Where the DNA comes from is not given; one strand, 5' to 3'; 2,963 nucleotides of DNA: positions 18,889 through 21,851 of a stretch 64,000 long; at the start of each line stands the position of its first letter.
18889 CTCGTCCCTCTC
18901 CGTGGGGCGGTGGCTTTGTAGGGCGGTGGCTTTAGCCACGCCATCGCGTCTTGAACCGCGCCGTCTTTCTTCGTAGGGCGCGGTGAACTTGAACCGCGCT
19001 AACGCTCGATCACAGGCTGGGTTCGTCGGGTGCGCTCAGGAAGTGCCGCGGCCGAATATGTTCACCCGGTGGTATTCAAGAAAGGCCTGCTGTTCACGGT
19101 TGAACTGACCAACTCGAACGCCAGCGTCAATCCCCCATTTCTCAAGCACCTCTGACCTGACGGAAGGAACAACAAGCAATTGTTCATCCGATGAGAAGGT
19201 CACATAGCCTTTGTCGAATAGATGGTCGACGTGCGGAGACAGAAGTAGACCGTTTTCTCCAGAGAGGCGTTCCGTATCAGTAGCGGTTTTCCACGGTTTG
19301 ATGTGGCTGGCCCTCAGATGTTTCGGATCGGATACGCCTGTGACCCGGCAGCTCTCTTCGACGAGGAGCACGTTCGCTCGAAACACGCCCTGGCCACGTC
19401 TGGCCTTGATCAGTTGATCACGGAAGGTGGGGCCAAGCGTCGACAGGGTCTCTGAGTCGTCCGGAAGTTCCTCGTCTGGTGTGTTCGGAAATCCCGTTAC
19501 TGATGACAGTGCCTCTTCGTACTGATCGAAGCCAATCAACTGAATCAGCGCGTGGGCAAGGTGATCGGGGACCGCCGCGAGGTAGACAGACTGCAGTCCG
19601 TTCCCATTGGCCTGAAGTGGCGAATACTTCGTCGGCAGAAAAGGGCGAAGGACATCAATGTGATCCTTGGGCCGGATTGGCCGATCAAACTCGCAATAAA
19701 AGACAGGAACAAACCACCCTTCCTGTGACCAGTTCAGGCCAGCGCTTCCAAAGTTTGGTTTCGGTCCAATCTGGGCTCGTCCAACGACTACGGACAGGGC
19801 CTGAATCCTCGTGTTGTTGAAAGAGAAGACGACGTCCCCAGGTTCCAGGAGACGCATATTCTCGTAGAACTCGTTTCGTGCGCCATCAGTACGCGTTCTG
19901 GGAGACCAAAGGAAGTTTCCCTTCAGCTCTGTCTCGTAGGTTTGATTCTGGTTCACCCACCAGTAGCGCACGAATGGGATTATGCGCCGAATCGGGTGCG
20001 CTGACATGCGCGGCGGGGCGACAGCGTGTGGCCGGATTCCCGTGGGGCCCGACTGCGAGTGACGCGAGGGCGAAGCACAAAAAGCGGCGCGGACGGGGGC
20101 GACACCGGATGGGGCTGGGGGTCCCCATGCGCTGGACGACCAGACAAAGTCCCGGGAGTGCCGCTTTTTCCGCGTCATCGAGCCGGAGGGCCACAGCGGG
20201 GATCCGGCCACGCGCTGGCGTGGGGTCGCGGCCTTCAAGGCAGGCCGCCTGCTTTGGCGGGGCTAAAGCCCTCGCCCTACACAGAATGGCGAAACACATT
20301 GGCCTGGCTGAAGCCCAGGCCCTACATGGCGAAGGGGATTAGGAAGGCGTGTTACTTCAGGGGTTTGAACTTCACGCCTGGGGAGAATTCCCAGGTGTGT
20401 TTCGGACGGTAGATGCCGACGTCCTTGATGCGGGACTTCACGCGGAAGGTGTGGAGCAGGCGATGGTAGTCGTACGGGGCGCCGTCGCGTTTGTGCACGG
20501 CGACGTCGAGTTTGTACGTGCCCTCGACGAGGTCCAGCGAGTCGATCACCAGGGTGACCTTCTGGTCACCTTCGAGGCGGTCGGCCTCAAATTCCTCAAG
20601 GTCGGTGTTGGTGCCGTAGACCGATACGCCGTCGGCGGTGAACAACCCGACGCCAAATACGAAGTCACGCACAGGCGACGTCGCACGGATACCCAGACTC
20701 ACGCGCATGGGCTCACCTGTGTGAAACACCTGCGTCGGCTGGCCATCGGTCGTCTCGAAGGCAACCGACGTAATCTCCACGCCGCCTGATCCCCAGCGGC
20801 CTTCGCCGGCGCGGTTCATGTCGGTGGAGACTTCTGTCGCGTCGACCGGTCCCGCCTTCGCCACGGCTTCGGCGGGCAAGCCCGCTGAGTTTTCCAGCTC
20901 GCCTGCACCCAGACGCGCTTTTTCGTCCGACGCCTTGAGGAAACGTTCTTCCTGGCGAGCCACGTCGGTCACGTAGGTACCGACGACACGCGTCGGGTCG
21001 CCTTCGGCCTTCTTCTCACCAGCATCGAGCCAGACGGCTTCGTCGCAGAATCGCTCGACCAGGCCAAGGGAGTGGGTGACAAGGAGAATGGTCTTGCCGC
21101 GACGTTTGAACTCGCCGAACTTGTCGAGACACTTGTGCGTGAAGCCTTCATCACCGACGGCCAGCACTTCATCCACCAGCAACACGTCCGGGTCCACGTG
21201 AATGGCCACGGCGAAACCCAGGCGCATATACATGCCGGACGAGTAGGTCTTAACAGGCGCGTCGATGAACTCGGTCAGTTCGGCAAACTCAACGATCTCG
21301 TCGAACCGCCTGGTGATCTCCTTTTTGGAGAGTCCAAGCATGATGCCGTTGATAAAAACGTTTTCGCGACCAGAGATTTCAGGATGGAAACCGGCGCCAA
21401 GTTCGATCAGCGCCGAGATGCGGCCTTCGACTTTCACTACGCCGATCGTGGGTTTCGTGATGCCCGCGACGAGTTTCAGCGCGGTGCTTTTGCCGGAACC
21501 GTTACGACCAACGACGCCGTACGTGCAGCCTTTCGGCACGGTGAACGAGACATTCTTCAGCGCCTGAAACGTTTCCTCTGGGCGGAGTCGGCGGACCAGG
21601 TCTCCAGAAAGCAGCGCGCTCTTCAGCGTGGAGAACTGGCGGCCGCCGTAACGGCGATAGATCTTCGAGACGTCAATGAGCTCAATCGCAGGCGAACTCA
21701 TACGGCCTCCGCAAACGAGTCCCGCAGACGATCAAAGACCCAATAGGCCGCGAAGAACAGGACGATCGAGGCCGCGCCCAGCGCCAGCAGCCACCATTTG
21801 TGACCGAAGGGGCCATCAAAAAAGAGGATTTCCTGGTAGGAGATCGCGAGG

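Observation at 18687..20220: Low-GC HNH nuclease gene boxed in by two inverted ~204-bp terminator-like elements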

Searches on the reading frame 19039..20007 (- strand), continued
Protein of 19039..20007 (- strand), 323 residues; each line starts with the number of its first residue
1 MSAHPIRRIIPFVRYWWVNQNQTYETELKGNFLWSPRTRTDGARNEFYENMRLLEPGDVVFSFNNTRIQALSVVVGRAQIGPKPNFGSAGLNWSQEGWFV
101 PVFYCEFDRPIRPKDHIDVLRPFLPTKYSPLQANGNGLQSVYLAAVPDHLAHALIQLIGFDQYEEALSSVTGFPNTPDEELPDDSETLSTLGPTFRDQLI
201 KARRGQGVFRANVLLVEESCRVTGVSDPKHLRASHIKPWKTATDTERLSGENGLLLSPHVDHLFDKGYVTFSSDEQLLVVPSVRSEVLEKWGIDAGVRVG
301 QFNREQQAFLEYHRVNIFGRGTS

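Call 79: find_encoding_contigs(protein=P0001, flank=3000, max_places=3)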
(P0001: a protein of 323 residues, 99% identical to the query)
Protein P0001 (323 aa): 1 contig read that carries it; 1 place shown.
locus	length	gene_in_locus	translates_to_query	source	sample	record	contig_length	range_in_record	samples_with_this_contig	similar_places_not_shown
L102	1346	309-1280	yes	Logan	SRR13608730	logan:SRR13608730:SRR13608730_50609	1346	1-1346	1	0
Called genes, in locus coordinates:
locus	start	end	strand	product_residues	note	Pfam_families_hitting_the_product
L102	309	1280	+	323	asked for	PF13391:HNH_2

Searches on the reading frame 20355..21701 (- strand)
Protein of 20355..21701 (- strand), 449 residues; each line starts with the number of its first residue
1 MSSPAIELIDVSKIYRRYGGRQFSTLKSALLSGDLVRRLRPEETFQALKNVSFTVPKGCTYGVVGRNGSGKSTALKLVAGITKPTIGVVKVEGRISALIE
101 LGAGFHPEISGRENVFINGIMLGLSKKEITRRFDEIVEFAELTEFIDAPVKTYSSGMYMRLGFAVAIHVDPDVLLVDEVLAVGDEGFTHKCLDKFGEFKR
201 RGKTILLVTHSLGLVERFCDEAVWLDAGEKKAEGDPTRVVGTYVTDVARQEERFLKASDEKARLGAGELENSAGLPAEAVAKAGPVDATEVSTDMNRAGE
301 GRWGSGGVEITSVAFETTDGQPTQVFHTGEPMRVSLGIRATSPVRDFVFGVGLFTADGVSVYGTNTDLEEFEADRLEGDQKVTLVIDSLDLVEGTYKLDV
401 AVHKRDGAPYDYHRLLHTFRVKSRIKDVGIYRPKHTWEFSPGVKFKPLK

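Call 11: search_protein_families(library=pfam, proteins=[window:20355-21701:-], max_evalue=0.01)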
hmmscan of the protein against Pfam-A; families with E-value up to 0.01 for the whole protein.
window:20355-21701:- (449 aa): 3 families
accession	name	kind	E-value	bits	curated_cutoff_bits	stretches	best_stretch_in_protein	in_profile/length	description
PF14524.12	Wzt_C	-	4.3e-27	95.3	30.4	1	302-432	4-142/143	Wzt C-terminal domain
PF00005.33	ABC_tran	-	7.8e-20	72.3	25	1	48-179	1-135/137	ABC transporter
PF13304.12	AAA_21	-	0.00069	20.2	27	0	62-81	3-22/304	AAA domain, putative AbiEii toxin, Type IV TA system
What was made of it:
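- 20352..21701 (-): wzt, an ABC-transporter ATPase with a Wzt_C domain; the right housekeeping neighbour. Pfam (call 11).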

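Call 16: find_encoding_contigs(protein=window:20355-21701:-, flank=10000, max_places=10)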
Protein window:20355-21701:- (449 aa): 3 contigs read that carry it; 3 places shown.
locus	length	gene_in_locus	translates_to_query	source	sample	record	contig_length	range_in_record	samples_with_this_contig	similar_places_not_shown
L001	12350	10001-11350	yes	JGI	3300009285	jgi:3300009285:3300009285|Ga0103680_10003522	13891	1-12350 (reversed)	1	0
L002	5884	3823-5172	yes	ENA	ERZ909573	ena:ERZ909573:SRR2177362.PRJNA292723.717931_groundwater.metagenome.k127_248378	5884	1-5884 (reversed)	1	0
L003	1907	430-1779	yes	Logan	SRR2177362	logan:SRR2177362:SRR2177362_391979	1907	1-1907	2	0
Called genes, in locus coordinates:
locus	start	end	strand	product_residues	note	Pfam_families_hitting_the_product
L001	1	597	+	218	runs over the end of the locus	PF02527:GidB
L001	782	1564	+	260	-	PF00142:Fer4_NifH (faint), PF01656:CbiA, PF02374:ArsA_ATPase (weak), PF06564:CBP_BcsQ, PF09140:MipZ (faint), PF10609:ParA, PF13614:AAA_31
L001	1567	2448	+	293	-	PF02195:ParB_N, PF17762:HTH_ParB, PF23552:ParB_C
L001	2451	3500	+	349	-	PF00586:AIRS, PF02769:AIRS_C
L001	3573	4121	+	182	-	PF00213:OSCP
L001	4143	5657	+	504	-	PF02874:ATP-synt_ab_N, PF00006:ATP-synt_ab, PF00306:ATP-synt_ab_C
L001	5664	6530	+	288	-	PF00231:ATP-synt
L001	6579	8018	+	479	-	PF02874:ATP-synt_ab_N, PF00006:ATP-synt_ab, PF22919:ATP-synt_VA_C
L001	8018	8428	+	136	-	PF02823:ATP-synt_DE_N, PF00401:ATP-synt_DE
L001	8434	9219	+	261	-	PF00481:PP2C, PF13672:PP2C_2, PF07228:SpoIIE (faint)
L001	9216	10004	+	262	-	PF01061:ABC2_membrane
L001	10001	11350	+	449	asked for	PF00005:ABC_tran, PF14524:Wzt_C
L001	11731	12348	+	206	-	?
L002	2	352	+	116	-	?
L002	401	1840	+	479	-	PF02874:ATP-synt_ab_N, PF00006:ATP-synt_ab, PF22919:ATP-synt_VA_C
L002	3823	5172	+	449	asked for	PF00005:ABC_tran, PF14524:Wzt_C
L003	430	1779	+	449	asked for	PF00005:ABC_tran, PF14524:Wzt_C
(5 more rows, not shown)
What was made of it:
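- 20352..21701 (-): An identical protein is found in JGI and groundwater metagenome contigs (call 16).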

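Call 38: find_related_loci(query=window:20355-21701:-, collection=metagenome_contigs, flank=8000)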
Query window:20355-21701:- (449 aa) in metagenome_contigs; peptide patterns used: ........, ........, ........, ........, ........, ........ (x = any residue, [..] = any of these).
600 stretches matched a pattern (row limit reached: there are more); 551 encode a relative of the query (tblastn E <= 1e-3); the best 80 are kept; 80 distinct loci.
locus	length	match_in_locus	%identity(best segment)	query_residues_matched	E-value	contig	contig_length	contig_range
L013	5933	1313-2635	85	1-449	0e+0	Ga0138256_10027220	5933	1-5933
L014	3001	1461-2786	75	1-446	0e+0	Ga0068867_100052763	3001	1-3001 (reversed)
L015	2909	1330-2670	74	2-446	0e+0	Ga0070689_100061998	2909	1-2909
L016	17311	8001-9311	74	3-446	0e+0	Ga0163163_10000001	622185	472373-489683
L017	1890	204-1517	74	1-446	0e+0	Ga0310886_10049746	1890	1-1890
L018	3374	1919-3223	74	3-447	0e+0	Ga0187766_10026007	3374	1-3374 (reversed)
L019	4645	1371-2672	74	5-446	0e+0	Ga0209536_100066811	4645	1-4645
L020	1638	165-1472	72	5-447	0e+0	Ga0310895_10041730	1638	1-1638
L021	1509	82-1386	71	1-446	0e+0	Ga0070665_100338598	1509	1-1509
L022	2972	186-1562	69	5-446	0e+0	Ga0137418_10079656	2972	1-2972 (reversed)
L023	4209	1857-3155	71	5-445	0e+0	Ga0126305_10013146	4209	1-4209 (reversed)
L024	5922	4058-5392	71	3-447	0e+0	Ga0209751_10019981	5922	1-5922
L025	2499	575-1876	71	3-445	0e+0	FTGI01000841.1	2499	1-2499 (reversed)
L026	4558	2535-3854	72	5-445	0e+0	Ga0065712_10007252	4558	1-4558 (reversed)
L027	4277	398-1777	68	2-449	0e+0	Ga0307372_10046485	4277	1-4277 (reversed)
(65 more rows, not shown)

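Call 76: search_protein_families(library=pfam, proteins=[L013:2753-3838:+, L013:3848-5287:+], max_evalue=0.01)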
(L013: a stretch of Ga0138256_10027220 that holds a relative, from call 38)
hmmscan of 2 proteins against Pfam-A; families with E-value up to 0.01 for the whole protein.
L013:2753-3838:+ (362 aa): 1 family
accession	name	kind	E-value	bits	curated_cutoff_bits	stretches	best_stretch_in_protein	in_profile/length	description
PF00145.23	DNA_methylase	-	1.4e-65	222.3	22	1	41-357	3-322/324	C-5 cytosine-specific DNA methylase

L013:3848-5287:+ (480 aa): 0 families
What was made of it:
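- On EVE-HNH modification-dependent restriction endonuclease (VcaM4I family): One indirect hint: a C5-methylase occupies the same slot in L013 instead of the HNH gene (call 76).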
